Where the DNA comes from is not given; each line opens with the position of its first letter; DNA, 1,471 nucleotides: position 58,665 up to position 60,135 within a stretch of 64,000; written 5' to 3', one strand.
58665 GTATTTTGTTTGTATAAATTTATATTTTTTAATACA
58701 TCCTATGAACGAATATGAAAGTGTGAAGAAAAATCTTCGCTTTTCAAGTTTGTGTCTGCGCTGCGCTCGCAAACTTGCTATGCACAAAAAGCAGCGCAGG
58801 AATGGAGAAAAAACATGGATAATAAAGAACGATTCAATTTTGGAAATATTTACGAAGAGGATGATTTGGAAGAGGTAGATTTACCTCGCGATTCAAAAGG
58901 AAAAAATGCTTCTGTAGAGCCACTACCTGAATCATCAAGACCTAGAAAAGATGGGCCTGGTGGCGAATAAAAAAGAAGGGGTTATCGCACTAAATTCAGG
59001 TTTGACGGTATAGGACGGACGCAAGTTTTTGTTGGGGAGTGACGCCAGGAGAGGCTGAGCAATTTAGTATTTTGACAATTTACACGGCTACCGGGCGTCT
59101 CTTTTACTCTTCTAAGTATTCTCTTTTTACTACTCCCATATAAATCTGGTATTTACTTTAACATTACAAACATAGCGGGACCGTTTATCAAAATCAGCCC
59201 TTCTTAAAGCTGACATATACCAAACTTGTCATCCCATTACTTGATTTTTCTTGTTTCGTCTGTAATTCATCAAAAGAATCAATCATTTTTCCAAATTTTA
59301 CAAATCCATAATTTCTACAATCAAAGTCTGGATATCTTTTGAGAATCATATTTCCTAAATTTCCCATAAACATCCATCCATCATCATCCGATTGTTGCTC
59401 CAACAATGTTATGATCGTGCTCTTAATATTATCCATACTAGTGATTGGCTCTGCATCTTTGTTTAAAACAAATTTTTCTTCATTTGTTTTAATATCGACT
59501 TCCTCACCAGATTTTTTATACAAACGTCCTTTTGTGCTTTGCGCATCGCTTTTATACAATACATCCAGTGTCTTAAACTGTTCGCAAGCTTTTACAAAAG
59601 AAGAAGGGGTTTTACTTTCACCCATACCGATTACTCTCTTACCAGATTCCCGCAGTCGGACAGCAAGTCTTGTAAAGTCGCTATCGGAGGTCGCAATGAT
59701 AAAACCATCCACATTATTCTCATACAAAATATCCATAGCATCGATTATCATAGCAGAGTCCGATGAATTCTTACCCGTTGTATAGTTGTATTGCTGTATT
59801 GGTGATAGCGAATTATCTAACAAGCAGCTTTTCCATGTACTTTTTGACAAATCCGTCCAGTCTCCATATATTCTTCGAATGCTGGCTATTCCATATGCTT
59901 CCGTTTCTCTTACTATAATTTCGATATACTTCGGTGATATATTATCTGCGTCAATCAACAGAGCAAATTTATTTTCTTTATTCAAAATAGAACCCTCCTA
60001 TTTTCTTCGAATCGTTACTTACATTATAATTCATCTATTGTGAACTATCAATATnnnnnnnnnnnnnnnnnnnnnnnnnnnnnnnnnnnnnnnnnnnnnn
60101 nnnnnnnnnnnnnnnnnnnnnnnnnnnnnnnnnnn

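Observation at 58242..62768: SleC-type spore cortex-lytic enzyme gene split by a minimal 3.26-kb serine-recombinase element (skin-like intervening element)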

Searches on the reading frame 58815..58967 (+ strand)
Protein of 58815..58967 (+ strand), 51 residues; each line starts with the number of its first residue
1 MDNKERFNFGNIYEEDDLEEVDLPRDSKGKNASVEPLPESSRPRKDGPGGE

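Call 85: find_homologous_proteins(query=window:58815-58967:+, max_evalue=0.001)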
Query seq(51 aa) (51 aa): 294 proteins with E <= 0.001 among 390 candidates; the best 120 are listed.
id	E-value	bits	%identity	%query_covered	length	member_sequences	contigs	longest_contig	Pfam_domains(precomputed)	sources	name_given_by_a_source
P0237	6.7e-26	106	100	100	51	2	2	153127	-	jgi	-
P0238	2.1e-25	104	100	100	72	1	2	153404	-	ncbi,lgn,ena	-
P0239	3.8e-21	91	86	100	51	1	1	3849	-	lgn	-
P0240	3.1e-20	88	84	100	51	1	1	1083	-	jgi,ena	-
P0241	2.5e-18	82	78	100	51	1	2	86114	-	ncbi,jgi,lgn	-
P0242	4.6e-13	66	64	98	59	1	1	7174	-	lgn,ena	-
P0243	2.4e-10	58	70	84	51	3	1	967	-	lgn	-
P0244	3.6e-10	57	65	94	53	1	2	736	-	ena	-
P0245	5.8e-10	56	62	84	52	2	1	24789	-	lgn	-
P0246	6.1e-10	56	60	100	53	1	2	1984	-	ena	-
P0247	9.4e-10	56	45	84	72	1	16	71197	-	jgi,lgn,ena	-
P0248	1.0e-9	56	71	80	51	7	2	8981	-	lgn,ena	-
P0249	1.6e-9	55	46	84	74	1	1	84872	-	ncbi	-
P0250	2.3e-9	55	41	84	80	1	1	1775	-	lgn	-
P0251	4.3e-9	54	73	80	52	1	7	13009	-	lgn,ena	-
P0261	8.9e-9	53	59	96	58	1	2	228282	-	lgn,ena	-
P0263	1.1e-8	52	64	84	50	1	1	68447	-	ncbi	-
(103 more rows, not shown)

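Call 86: find_encoding_contigs(protein=P0261, flank=3500, max_places=2)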
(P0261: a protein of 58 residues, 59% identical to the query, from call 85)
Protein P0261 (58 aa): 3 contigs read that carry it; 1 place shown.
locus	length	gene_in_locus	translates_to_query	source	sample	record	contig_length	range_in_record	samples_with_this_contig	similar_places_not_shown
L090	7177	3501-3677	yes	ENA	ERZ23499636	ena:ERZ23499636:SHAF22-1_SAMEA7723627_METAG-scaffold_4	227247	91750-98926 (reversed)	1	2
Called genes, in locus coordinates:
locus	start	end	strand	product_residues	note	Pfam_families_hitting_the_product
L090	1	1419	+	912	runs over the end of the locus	-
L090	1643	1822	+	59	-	-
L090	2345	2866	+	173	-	PF08378:NERD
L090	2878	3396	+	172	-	-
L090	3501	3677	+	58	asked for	-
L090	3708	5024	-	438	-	-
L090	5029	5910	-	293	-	PF00142:Fer4_NifH, PF01656:CbiA, PF02374:ArsA_ATPase, PF06564:CBP_BcsQ, PF09140:MipZ (faint), PF10609:ParA (faint), PF13614:AAA_31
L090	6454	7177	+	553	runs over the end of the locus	PF00239:Resolvase, PF07508:Recombinase, PF13408:Zn_ribbon_recom, PF14287:DUF4368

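Call 87: find_encoding_contigs(protein=P0263, flank=3500, max_places=2)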
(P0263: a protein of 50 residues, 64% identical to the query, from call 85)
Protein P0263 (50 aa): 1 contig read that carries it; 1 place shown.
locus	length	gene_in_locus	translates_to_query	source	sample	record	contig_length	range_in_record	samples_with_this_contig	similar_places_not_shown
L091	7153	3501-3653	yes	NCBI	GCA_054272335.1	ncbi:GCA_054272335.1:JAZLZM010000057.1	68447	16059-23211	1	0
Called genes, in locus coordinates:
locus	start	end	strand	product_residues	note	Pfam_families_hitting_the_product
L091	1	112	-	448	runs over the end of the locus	PF00772:DnaB, PF03796:DnaB_C, PF13481:AAA_25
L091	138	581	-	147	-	PF01281:Ribosomal_L9_N, PF03948:Ribosomal_L9_C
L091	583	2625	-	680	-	PF24898:GGDEF_GdpP, PF01368:DHH, PF02272:DHHA1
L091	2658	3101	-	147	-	-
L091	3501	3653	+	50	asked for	-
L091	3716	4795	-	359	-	PF00254:FKBP_C, PF05698:Trigger_C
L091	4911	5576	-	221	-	PF09224:DUF1961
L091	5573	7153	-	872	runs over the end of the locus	PF19501:PcRGLX_1st, PF21345:PcRGLX_2nd, PF21346:PcRGLX_3rd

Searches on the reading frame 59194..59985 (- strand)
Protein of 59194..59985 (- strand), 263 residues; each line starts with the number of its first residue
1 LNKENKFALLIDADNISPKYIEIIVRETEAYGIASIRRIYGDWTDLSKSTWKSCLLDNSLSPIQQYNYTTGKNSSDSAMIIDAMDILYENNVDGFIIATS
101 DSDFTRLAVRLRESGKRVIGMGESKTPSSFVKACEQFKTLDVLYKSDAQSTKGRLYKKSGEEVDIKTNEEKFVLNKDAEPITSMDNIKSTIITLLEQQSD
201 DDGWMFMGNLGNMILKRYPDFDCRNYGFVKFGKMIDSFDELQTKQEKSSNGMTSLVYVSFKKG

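Call 5: search_protein_families(library=pfam, proteins=[window:59194-59985:-], max_evalue=0.01)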
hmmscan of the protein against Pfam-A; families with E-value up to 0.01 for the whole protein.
window:59194-59985:- (263 aa): 2 families
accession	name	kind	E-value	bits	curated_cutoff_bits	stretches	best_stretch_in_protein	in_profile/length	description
PF01936.24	NYN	-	4.8e-33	115.2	24.2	1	6-140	1-144/145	NYN domain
PF12872.13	OST-HTH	-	5.7e-14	52.2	23.8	1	187-250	5-68/71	OST-HTH/LOTUS domain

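Call 6: search_protein_families(library=ncbifam, proteins=[window:59194-59985:-], max_evalue=0.01)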
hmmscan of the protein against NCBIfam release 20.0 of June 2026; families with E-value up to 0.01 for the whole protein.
window:59194-59985:- (263 aa): 1 family
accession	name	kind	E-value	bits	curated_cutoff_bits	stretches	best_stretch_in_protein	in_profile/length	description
TIGR00288.1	TIGR00288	hypoth_equivalog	3e-06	27.1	178.45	1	73-124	87-138/160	TIGR00288 family NYN domain-containing protein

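Call 47: search_protein_families(library=phrogs, proteins=[window:59194-59985:-], max_evalue=0.01)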
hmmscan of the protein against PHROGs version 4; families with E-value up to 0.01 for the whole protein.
window:59194-59985:- (263 aa): 2 families
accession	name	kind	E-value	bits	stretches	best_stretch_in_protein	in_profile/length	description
phrog_37744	-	unknown function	2.6e-50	172.3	1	3-247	6-233/248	-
phrog_21480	-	unknown function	0.00035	20.8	1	69-119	141-192/323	-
